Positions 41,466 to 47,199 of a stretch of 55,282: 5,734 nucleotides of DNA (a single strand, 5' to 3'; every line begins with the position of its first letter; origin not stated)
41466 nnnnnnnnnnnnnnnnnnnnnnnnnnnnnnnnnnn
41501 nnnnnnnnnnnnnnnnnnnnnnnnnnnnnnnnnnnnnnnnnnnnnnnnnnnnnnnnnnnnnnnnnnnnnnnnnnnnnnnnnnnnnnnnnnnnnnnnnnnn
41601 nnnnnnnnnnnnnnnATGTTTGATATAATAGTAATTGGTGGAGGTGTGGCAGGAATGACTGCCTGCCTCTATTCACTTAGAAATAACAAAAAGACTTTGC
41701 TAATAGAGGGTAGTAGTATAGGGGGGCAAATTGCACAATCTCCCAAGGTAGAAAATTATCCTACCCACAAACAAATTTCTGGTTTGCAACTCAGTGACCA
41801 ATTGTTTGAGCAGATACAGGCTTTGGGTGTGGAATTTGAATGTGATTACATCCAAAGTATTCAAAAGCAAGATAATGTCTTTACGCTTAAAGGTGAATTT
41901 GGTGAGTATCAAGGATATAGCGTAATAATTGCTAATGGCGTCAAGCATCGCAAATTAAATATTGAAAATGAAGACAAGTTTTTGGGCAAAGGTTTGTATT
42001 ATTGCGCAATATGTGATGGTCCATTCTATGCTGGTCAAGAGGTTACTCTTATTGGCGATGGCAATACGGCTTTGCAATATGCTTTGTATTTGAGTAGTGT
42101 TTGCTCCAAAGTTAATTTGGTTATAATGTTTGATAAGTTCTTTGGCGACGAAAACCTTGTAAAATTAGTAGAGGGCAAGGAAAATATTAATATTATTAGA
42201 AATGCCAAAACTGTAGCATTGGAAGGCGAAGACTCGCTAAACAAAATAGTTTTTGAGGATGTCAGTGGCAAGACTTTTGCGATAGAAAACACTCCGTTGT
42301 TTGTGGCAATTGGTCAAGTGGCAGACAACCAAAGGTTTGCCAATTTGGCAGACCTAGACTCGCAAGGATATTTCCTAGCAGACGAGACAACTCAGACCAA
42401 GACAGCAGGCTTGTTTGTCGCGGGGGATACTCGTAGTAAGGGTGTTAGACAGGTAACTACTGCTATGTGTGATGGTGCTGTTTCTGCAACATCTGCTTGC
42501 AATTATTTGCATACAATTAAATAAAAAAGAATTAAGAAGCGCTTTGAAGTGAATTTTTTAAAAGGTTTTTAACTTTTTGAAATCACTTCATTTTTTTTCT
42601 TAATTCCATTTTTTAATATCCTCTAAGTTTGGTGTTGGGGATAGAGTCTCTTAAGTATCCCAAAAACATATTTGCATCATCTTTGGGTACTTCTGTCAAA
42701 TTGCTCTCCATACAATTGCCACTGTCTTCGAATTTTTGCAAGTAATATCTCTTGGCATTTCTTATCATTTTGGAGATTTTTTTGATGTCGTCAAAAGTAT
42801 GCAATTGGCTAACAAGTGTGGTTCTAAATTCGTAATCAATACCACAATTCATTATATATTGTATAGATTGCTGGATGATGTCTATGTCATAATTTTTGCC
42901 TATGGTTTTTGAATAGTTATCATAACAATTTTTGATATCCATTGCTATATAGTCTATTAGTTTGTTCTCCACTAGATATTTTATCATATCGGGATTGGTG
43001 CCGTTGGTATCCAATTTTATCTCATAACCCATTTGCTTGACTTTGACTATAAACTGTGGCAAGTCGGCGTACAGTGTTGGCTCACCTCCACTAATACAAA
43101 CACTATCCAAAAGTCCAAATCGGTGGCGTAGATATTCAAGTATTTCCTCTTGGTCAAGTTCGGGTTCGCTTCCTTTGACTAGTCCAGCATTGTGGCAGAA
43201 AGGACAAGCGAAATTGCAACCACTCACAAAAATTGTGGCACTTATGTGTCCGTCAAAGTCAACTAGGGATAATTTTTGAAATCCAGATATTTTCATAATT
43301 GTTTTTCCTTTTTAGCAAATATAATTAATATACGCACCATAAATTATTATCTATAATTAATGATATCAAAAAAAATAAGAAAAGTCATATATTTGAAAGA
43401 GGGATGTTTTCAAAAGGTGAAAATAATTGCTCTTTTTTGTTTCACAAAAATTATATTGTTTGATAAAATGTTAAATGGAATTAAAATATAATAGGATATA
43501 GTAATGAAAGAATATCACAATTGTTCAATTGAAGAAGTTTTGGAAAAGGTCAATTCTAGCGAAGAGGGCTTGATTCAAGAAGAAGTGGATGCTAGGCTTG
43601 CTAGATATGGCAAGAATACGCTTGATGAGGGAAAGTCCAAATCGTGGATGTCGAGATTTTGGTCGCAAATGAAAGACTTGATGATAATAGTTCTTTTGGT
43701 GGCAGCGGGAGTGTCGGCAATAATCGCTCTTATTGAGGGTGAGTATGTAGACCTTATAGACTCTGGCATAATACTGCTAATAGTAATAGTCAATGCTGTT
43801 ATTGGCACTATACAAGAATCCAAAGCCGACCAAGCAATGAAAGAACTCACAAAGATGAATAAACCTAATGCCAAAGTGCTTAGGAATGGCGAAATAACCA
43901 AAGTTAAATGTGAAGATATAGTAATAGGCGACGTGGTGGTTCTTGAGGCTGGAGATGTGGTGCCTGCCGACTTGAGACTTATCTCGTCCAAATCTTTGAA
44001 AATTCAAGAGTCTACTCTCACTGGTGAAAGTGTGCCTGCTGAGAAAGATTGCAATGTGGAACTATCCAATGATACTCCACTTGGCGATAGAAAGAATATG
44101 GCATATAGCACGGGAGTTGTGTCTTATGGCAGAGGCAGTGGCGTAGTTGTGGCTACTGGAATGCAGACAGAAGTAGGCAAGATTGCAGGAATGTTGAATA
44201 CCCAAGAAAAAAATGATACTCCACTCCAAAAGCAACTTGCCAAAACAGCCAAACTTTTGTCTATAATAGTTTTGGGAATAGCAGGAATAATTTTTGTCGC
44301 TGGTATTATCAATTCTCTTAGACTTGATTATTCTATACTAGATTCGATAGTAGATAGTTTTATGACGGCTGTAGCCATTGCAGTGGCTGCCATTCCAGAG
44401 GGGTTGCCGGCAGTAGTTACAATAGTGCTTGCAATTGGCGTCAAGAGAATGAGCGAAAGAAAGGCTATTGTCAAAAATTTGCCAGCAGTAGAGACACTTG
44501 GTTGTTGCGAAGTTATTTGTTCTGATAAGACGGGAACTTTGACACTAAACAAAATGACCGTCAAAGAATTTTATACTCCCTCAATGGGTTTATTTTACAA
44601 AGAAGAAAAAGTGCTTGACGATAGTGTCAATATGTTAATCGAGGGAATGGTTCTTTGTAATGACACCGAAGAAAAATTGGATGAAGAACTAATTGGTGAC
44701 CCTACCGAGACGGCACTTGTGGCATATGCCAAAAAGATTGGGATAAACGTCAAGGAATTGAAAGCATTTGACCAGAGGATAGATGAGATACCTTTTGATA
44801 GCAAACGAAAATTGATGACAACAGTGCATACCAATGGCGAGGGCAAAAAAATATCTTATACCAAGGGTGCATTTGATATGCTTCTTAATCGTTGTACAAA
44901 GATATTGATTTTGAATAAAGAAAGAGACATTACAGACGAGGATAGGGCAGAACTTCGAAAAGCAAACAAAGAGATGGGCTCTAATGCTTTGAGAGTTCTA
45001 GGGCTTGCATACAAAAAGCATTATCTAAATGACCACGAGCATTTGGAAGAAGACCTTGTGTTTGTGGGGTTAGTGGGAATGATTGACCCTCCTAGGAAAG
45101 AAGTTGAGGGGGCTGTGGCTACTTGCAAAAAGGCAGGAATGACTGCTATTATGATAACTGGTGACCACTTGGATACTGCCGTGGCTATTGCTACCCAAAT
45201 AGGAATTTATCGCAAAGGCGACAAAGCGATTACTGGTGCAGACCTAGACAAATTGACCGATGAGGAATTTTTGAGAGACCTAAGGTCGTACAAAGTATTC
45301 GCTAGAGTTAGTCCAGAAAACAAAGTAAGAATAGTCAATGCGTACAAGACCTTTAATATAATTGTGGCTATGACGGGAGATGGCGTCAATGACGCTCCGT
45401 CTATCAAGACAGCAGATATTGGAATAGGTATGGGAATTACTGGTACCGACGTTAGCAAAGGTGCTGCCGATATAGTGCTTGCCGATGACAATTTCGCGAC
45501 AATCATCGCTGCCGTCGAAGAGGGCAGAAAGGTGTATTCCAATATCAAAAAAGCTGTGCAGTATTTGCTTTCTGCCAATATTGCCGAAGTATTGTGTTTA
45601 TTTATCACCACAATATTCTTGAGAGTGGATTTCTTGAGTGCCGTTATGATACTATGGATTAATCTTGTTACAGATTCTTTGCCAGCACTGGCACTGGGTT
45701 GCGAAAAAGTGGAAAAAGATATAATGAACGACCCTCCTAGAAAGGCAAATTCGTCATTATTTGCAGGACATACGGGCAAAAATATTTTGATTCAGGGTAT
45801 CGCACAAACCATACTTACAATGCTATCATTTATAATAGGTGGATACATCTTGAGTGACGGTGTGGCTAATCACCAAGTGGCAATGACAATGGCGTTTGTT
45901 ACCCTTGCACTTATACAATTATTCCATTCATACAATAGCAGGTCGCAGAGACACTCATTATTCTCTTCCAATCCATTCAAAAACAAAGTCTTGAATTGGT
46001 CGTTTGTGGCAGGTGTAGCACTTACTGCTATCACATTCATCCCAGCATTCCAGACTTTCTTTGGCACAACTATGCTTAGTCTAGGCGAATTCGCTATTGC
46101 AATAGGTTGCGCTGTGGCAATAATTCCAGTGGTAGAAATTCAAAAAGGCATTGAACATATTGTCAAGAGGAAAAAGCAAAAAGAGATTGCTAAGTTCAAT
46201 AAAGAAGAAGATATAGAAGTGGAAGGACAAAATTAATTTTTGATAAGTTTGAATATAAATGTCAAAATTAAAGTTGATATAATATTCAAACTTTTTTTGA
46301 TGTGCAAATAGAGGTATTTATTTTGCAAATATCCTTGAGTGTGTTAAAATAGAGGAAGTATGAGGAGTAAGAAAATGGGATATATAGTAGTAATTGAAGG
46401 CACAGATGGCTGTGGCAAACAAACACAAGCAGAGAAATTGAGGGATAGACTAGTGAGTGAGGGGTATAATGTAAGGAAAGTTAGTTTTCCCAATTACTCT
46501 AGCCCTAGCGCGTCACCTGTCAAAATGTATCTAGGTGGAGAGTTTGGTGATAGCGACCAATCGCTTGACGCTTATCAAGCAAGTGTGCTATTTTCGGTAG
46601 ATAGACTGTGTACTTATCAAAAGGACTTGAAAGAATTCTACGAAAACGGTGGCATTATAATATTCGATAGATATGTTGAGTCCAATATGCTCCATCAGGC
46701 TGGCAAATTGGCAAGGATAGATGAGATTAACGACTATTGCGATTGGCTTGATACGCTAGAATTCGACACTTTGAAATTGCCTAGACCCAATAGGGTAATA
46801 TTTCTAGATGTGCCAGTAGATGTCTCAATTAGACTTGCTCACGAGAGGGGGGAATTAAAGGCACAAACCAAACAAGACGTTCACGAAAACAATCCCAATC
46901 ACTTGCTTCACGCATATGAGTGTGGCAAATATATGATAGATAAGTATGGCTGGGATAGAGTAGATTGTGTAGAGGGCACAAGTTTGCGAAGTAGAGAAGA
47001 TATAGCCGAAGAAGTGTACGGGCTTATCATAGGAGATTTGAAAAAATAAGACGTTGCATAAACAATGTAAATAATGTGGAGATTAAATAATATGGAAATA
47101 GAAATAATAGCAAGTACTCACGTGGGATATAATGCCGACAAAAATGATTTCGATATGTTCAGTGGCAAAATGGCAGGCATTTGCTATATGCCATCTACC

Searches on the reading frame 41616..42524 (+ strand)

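Call 58: search_protein_families(library=pfam, proteins=[window:41616-42524:+], max_evalue=0.001)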
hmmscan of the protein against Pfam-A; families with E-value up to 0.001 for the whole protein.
window:41616-42524:+ (302 aa): 8 families
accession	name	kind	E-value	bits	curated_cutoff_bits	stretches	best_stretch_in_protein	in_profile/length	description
PF07992.20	Pyr_redox_2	-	4.1e-32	112.2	26.1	1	2-286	1-290/291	Pyridine nucleotide-disulphide oxidoreductase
PF13738.12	Pyr_redox_3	-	6.8e-16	58.8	30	1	78-270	103-305/305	Pyridine nucleotide-disulphide oxidoreductase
PF01266.30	DAO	-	1.5e-07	31.7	27.9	0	3-37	1-37/353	FAD dependent oxidoreductase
PF00070.33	Pyr_redox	-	2.6e-07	31.5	22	1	143-214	2-80/82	Pyridine nucleotide-disulphide oxidoreductase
PF12831.13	FAD_oxidored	-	4.2e-07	30.1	27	1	3-44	1-43/416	FAD dependent oxidoreductase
PF01134.28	GIDA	-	3.9e-06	26.6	22.1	1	3-71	1-60/391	Glucose inhibited division protein A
PF03486.20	HI0933_like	-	1.5e-05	25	50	0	3-36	2-36/244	HI0933-like protein Rossmann domain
PF00890.30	FAD_binding_2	-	3e-05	23.8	20.4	1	3-40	1-39/414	FAD binding domain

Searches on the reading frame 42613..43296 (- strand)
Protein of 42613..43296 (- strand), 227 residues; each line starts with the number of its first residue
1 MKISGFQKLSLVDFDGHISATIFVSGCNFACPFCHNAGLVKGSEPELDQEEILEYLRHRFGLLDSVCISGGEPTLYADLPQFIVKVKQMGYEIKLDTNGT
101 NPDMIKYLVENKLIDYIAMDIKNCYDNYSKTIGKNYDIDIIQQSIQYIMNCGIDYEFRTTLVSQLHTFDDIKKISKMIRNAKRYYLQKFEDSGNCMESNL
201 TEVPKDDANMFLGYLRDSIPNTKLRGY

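Call 58: search_protein_families(library=pfam, proteins=[window:42613-43296:-], max_evalue=0.001)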
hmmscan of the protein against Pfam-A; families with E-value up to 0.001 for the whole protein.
window:42613-43296:- (227 aa): 2 families
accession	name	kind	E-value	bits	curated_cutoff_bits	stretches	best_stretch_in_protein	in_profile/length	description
PF04055.27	Radical_SAM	-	2.8e-23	83.3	29.5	1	22-161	2-148/166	Radical SAM superfamily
PF13353.11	Fer4_12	-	1.3e-07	32.5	22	1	20-134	8-126/137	4Fe-4S single cluster domain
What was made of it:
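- The only radical-SAM gene in the window (42613-43296) lies beside the anaerobic ribonucleotide reductase gene (nrdD) and is probably its activase (call 58).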

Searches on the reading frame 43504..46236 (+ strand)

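Call 58: search_protein_families(library=pfam, proteins=[window:43504-46236:+], max_evalue=0.001)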
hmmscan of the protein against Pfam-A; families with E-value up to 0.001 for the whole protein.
window:43504-46236:+ (910 aa): 5 families
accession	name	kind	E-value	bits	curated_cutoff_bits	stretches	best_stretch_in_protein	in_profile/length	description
PF00122.25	E1-E2_ATPase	-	1.4e-50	171.8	28.1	1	117-318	1-180/181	E1-E2 ATPase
PF00689.26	Cation_ATPase_C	-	2.1e-50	171.4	27.3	1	711-881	4-173/175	Cation transporting ATPase, C-terminus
PF13246.12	Cation_ATPase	-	1.5e-24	86.3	21.7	1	384-467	2-91/91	Cation transport ATPase (P-type)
PF00690.31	Cation_ATPase_N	-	4.9e-22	77.8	20.4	1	4-71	1-69/69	Cation transporter/ATPase, N-terminus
PF00702.32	Hydrolase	-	1.9e-13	51.6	26.4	1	337-638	3-191/191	haloacid dehalogenase-like hydrolase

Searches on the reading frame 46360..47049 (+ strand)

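Call 58: search_protein_families(library=pfam, proteins=[window:46360-47049:+], max_evalue=0.001)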
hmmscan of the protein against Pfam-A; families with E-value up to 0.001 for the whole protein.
window:46360-47049:+ (229 aa): 3 families
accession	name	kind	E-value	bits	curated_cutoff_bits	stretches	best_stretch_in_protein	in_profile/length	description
PF02223.23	Thymidylate_kin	-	5.8e-19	68.9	27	1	12-188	1-167/185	Thymidylate kinase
PF01712.25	dNK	-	5.8e-05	23.4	27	1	11-166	2-146/203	Deoxynucleoside kinase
PF13238.12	AAA_18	-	0.0001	23.2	29.4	1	10-118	1-93/128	AAA domain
